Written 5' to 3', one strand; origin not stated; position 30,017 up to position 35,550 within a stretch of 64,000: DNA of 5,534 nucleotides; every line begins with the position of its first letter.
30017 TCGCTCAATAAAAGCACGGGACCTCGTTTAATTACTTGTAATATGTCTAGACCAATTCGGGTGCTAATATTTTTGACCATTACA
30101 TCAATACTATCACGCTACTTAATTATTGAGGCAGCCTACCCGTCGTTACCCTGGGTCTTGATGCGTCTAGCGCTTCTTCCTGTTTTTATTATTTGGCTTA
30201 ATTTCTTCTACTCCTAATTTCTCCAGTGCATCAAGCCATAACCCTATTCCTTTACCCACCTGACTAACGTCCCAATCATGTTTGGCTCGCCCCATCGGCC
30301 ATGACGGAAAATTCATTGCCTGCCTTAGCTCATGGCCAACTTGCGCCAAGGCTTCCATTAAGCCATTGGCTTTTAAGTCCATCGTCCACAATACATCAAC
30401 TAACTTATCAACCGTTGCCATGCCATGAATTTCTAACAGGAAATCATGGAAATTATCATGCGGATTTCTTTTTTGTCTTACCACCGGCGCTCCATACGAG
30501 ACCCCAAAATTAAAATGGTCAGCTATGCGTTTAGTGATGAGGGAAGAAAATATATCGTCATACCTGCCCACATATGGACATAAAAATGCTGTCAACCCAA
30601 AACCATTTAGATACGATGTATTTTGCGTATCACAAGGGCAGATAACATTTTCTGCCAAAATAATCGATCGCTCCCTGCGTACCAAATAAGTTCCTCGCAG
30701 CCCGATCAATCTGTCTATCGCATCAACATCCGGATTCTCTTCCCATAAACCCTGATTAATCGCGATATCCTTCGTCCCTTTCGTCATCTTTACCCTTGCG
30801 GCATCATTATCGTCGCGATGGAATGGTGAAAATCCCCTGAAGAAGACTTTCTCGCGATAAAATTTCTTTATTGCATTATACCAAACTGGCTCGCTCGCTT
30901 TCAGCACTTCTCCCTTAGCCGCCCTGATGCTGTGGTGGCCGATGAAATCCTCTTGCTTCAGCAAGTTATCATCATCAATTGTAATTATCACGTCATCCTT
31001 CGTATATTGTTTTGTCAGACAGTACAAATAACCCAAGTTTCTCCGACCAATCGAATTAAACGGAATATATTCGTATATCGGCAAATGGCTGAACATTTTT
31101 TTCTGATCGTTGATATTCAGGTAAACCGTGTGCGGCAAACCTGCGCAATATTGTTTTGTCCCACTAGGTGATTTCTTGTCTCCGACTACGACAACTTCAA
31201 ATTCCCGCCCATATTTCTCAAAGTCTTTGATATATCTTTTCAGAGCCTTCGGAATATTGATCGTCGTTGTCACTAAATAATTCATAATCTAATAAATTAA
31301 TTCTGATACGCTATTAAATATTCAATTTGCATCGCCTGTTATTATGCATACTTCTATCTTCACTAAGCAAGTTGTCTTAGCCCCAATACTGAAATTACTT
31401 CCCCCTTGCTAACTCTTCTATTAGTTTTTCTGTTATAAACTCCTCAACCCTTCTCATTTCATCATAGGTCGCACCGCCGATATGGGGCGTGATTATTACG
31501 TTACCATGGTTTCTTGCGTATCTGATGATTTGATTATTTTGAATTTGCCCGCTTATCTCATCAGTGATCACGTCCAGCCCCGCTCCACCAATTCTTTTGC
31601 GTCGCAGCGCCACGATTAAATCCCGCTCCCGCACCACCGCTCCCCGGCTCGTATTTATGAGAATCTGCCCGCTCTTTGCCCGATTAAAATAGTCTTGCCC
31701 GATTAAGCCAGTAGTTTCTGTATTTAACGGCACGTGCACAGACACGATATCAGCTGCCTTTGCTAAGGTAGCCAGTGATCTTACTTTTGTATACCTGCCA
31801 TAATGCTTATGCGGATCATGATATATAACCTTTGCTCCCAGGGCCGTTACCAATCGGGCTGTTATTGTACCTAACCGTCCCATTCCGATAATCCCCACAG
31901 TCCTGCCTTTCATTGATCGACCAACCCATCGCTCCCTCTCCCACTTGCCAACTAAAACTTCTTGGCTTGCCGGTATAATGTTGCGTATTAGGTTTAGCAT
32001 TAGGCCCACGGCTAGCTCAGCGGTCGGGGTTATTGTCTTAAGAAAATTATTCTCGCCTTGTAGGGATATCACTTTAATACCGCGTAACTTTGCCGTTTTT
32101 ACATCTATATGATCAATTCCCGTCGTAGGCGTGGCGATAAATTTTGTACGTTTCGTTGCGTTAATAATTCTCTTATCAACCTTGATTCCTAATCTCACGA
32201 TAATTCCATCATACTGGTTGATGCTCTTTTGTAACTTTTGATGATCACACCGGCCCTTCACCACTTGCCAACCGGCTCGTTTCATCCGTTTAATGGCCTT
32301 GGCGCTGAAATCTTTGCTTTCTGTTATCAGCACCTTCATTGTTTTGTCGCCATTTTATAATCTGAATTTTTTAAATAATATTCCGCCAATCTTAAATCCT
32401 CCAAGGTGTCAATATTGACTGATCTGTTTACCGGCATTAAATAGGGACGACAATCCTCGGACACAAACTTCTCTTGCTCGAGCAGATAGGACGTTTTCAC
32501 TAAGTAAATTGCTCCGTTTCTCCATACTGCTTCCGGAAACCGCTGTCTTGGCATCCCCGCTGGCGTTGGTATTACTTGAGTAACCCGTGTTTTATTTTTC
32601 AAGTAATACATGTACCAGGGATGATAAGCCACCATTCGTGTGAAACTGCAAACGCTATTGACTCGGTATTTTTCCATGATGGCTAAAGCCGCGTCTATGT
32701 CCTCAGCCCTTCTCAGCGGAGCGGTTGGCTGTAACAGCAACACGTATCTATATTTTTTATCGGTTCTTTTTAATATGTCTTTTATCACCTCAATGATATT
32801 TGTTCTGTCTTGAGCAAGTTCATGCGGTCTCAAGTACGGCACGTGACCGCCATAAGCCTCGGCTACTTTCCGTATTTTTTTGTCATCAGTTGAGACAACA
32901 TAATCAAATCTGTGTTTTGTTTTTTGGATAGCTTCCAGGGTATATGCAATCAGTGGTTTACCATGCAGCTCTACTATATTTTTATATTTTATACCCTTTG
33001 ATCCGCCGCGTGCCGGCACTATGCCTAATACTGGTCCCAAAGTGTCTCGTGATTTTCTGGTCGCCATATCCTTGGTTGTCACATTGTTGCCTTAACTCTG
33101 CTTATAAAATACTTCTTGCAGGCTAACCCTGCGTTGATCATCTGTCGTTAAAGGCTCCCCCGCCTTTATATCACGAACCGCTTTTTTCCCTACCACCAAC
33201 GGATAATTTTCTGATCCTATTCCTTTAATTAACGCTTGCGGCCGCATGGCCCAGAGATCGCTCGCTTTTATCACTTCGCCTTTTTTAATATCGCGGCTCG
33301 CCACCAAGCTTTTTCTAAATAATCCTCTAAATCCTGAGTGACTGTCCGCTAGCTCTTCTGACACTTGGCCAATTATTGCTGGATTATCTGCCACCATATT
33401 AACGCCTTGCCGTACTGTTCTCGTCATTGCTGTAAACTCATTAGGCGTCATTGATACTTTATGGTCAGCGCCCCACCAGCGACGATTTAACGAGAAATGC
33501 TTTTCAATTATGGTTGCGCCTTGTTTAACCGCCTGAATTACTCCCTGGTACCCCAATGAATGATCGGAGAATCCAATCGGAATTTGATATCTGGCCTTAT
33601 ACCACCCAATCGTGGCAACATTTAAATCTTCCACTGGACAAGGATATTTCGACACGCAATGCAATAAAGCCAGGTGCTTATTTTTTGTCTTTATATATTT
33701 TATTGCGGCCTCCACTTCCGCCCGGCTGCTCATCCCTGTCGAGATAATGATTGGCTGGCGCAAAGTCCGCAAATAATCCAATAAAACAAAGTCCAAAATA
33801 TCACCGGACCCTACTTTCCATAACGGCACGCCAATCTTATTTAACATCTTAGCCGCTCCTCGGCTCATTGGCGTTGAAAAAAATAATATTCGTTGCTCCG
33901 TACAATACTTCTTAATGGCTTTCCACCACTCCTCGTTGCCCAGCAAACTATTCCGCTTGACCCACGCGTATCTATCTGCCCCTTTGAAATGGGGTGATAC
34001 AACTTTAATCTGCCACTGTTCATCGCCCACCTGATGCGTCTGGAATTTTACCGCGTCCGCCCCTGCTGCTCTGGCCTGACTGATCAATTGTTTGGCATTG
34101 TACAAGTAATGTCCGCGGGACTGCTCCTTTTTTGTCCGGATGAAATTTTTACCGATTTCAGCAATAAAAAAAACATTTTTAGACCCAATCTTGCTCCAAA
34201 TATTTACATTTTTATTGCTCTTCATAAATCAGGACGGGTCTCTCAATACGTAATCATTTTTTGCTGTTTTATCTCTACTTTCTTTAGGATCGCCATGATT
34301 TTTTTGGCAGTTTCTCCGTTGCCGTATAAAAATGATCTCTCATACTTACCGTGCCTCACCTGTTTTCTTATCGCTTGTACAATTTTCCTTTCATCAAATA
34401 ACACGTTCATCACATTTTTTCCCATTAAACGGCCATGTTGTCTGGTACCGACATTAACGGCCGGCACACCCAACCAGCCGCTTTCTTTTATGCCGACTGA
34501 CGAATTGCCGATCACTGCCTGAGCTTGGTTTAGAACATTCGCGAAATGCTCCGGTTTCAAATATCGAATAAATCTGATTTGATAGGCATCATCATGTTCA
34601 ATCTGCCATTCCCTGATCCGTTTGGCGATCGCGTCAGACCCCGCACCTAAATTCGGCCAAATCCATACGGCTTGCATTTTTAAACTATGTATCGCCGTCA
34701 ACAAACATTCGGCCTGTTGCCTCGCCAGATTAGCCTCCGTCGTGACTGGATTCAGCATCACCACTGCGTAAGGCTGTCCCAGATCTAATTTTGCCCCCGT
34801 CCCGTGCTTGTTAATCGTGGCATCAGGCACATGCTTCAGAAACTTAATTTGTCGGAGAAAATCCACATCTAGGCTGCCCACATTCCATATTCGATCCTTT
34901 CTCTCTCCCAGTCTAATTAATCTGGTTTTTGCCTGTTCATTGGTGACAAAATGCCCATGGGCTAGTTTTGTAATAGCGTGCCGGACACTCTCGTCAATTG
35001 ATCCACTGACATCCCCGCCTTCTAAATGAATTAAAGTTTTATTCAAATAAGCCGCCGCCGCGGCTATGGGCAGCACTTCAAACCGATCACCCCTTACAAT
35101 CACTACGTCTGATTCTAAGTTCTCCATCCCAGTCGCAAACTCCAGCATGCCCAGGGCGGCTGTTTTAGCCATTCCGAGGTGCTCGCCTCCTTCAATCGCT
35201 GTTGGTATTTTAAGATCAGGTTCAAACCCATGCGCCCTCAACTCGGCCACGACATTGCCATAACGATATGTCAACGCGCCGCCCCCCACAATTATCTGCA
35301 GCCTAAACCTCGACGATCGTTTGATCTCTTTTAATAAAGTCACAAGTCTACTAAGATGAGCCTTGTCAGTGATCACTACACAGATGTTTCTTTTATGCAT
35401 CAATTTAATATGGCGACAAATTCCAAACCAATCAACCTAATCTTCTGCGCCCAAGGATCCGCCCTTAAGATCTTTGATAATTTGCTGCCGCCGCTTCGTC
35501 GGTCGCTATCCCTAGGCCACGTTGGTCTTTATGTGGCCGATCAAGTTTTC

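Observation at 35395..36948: KpsS/KpsC-family (Capsule_synth) protein head-to-head with the neu operon but without kpsFU or kpsMT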

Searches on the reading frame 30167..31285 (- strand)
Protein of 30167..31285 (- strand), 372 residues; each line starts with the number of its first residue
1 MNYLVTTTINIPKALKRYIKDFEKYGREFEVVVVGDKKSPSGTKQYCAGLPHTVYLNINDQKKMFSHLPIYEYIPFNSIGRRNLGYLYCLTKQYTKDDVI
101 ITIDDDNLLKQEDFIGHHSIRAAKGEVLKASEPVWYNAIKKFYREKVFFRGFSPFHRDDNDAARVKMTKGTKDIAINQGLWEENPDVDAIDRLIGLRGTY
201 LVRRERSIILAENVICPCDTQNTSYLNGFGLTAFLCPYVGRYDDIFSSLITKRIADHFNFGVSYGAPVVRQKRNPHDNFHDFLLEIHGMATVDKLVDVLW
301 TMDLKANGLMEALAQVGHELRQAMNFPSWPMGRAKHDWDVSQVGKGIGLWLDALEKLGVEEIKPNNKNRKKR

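Call 5: search_protein_families(library=pfam, proteins=[window:30167-31285:-], max_evalue=0.01)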
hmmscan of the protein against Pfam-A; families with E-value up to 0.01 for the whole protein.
window:30167-31285:- (372 aa): 1 family
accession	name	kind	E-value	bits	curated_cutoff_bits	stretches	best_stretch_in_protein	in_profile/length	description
PF03214.19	RGP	-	3.3e-12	46.7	23.8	1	13-307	15-297/342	Reversibly glycosylated polypeptide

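Call 6: search_protein_families(library=ncbifam, proteins=[window:30167-31285:-], max_evalue=0.01)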
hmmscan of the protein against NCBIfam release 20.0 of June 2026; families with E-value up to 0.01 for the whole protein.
window:30167-31285:- (372 aa): 0 families

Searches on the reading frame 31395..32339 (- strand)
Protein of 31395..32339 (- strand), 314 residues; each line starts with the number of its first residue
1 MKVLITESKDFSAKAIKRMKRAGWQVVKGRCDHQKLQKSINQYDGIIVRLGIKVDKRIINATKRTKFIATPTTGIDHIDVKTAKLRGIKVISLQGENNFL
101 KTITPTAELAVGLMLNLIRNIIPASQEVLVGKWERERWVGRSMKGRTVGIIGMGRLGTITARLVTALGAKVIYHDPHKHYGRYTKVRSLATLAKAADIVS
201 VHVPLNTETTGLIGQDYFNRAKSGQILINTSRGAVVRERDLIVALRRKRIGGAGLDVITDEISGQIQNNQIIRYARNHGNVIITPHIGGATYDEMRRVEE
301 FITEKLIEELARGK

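Call 5: search_protein_families(library=pfam, proteins=[window:31395-32339:-], max_evalue=0.01)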
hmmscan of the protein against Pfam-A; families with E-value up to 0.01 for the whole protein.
window:31395-32339:- (314 aa): 4 families
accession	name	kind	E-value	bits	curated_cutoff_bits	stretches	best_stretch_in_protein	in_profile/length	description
PF02826.25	2-Hacid_dh_C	-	1.3e-49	168.4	25.1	1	111-288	1-178/178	D-isomer specific 2-hydroxyacid dehydrogenase, NAD binding domain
PF00389.36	2-Hacid_dh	-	6.2e-15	55.5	24.6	1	4-228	2-103/134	D-isomer specific 2-hydroxyacid dehydrogenase, catalytic domain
PF03446.21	NAD_binding_2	-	0.00074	20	21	1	147-250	1-112/161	NAD binding domain of 6-phosphogluconate dehydrogenase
PF22660.2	RS_preATP-grasp-like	-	0.0084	16.9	27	0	146-200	2-67/98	Ribonucleotide synthetase preATP-grasp domain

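Call 6: search_protein_families(library=ncbifam, proteins=[window:31395-32339:-], max_evalue=0.01)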
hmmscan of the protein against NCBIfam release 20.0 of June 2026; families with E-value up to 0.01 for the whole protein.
window:31395-32339:- (314 aa): 24 families
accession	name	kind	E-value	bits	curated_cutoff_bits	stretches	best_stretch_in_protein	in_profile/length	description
TIGR01327.1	PGDH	equivalog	2.9e-63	214.4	454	1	2-310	1-301/525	phosphoglycerate dehydrogenase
NF008759.0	PRK11790.1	equivalog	2.3e-54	184.7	404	1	3-313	14-320/410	phosphoglycerate dehydrogenase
NF009714.1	PRK13243.1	equivalog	1.5e-48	165.9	455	1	32-308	35-311/332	glyoxylate reductase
NF006263.0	PRK08410.1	equivalog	4.2e-42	144.6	389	1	1-306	1-303/311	D-2-hydroxyacid dehydrogenase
NF005069.0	PRK06487.1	equivalog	1.7e-40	139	448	1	37-303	43-304/320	2-hydroxyacid dehydrogenase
NF005387.0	PRK06932.1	equivalog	8.1e-38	130.1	492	1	45-298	46-298/314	2-hydroxyacid dehydrogenase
NF000492.1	vanH_gen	exception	3.7e-36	124.8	540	1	46-288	46-289/312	D-lactate dehydrogenase VanH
NF011938.0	PRK15409.1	equivalog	8.3e-35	120.3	492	1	33-310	36-309/324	glyoxylate/hydroxypyruvate reductase GhrB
NF005750.0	PRK07574.1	equivalog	1.3e-32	113.4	329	1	55-306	105-353/386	NAD-dependent formate dehydrogenase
NF001309.0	PRK00257.1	equivalog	6.5e-32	110.9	434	2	139-307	110-275/379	4-phosphoerythronate dehydrogenase PdxB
NF006374.0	PRK08605.1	subfamily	1.7e-29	103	356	1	38-292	41-304/332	D-lactate dehydrogenase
NF000371.1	vanH_Agroup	exception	2.9e-29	102.3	700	1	49-297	54-303/322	VanH-A/VanH-Pt family D-lactate dehydrogenase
NF041369.1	Dhydh_Halo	equivalog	3.9e-28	98.6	400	1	67-306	58-291/305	D-2-hydroxyacid dehydrogenase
NF009127.0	PRK12480.1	equivalog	4.8e-28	98.1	579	1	40-288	43-298/330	D-lactate dehydrogenase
NF000004.1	vanH-D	exception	1.3e-26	93.5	550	1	65-286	73-293/323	D-lactate dehydrogenase VanH-D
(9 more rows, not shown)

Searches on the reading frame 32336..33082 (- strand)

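Call 5: search_protein_families(library=pfam, proteins=[window:32336-33082:-], max_evalue=0.01)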
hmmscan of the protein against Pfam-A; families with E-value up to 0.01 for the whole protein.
window:32336-33082:- (248 aa): 1 family
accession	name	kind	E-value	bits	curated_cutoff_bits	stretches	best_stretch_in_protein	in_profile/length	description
PF02348.25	CTP_transf_3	-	2.5e-22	80.2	22.6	1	20-142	2-120/217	Cytidylyltransferase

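Call 6: search_protein_families(library=ncbifam, proteins=[window:32336-33082:-], max_evalue=0.01)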
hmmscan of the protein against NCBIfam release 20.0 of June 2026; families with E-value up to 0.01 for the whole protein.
window:32336-33082:- (248 aa): 6 families
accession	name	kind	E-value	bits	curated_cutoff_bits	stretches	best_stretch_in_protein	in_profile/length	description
TIGR03584.1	PseF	equivalog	3.4e-43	147.8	205.7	1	20-236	2-219/222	pseudaminic acid cytidylyltransferase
NF003952.0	PRK05450.1-5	subfamily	8.9e-17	61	193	1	18-145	3-125/250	3-deoxy-manno-octulosonate cytidylyltransferase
NF009905.0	PRK13368.1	subfamily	3.4e-13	49.5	255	1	19-141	4-119/243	3-deoxy-manno-octulosonate cytidylyltransferase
NF003950.0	PRK05450.1-3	subfamily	5.2e-12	45.6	234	1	18-140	3-121/248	3-deoxy-manno-octulosonate cytidylyltransferase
NF003948.0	PRK05450.1-1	equivalog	1.5e-06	27.6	281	1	19-142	7-126/248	3-deoxy-manno-octulosonate cytidylyltransferase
TIGR00466.1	kdsB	equivalog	6.6e-06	25.7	155.2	1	21-131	6-111/241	3-deoxy-manno-octulosonate cytidylyltransferase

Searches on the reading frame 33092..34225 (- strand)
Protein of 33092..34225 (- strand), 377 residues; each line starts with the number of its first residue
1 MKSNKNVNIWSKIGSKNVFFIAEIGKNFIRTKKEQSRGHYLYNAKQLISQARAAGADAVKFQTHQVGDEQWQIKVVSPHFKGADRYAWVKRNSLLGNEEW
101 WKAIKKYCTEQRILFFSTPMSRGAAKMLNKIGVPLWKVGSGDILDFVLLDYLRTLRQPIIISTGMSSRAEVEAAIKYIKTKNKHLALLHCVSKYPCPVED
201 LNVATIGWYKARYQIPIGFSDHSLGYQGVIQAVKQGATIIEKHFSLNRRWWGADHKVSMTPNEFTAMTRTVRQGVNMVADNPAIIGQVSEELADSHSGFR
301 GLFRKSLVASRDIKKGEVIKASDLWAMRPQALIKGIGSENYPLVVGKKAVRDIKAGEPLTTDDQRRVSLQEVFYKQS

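Call 5: search_protein_families(library=pfam, proteins=[window:33092-34225:-], max_evalue=0.01)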
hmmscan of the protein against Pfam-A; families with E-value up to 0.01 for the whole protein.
window:33092-34225:- (377 aa): 3 families
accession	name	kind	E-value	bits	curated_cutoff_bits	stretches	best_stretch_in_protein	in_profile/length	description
PF03102.20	NeuB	-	2.1e-69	234.1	22.1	1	47-276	1-234/241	NeuB family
PF08666.17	SAF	-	9.8e-14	52.1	21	1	305-363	2-61/63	SAF domain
PF13144.11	ChapFlgA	-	0.0004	20.9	23.8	1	306-364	3-60/122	Chaperone for flagella basal body P-ring formation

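Call 6: search_protein_families(library=ncbifam, proteins=[window:33092-34225:-], max_evalue=0.01)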
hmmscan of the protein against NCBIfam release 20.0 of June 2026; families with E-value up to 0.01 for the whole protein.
window:33092-34225:- (377 aa): 4 families
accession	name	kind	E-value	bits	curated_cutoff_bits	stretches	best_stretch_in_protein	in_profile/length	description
TIGR03569.1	NeuB_NnaB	equivalog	6.3e-78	262.1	399.65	1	41-358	15-328/329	N-acetylneuraminate synthase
TIGR03586.1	PseI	equivalog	2.9e-66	223.9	340.25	1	41-359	16-327/327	pseudaminic acid synthase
TIGR03170.1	flgA_cterm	equivalog_domain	6.4e-06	26.2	54.65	1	305-365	14-75/137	flagellar basal body P-ring formation chaperone FlgA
TIGR03177.1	pilus_cpaB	equivalog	0.00054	19.3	71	1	305-361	38-95/262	Flp pilus assembly protein CpaB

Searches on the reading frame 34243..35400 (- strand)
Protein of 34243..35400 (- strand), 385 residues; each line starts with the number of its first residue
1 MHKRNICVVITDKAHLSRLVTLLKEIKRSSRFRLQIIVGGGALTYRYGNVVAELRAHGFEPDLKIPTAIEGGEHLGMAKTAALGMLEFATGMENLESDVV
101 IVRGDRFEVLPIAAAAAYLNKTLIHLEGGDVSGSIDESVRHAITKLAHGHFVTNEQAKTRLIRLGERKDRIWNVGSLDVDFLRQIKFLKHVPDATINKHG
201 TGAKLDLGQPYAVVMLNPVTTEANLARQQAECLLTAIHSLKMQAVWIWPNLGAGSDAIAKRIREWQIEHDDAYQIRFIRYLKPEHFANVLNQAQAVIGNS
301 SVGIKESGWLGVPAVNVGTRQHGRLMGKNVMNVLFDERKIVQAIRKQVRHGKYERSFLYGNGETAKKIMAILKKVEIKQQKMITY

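Call 5: search_protein_families(library=pfam, proteins=[window:34243-35400:-], max_evalue=0.01)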
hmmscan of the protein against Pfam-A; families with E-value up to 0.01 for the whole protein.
window:34243-35400:- (385 aa): 1 family
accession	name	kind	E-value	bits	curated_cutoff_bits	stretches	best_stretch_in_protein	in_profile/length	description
PF02350.25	Epimerase_2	-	2e-63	214.8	30.6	1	24-373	1-347/347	UDP-N-acetylglucosamine 2-epimerase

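Call 6: search_protein_families(library=ncbifam, proteins=[window:34243-35400:-], max_evalue=0.01)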
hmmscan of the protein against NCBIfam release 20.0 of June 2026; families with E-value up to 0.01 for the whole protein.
window:34243-35400:- (385 aa): 2 families
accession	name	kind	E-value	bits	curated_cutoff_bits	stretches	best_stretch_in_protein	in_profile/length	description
TIGR03568.1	NeuC_NnaA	equivalog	6e-103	344.5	235.9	1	5-372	2-365/365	UDP-N-acetylglucosamine 2-epimerase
TIGR00236.1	wecB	equivalog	1.9e-10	40.5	210.15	1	6-374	3-364/366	non-hydrolyzing UDP-N-acetylglucosamine 2-epimerase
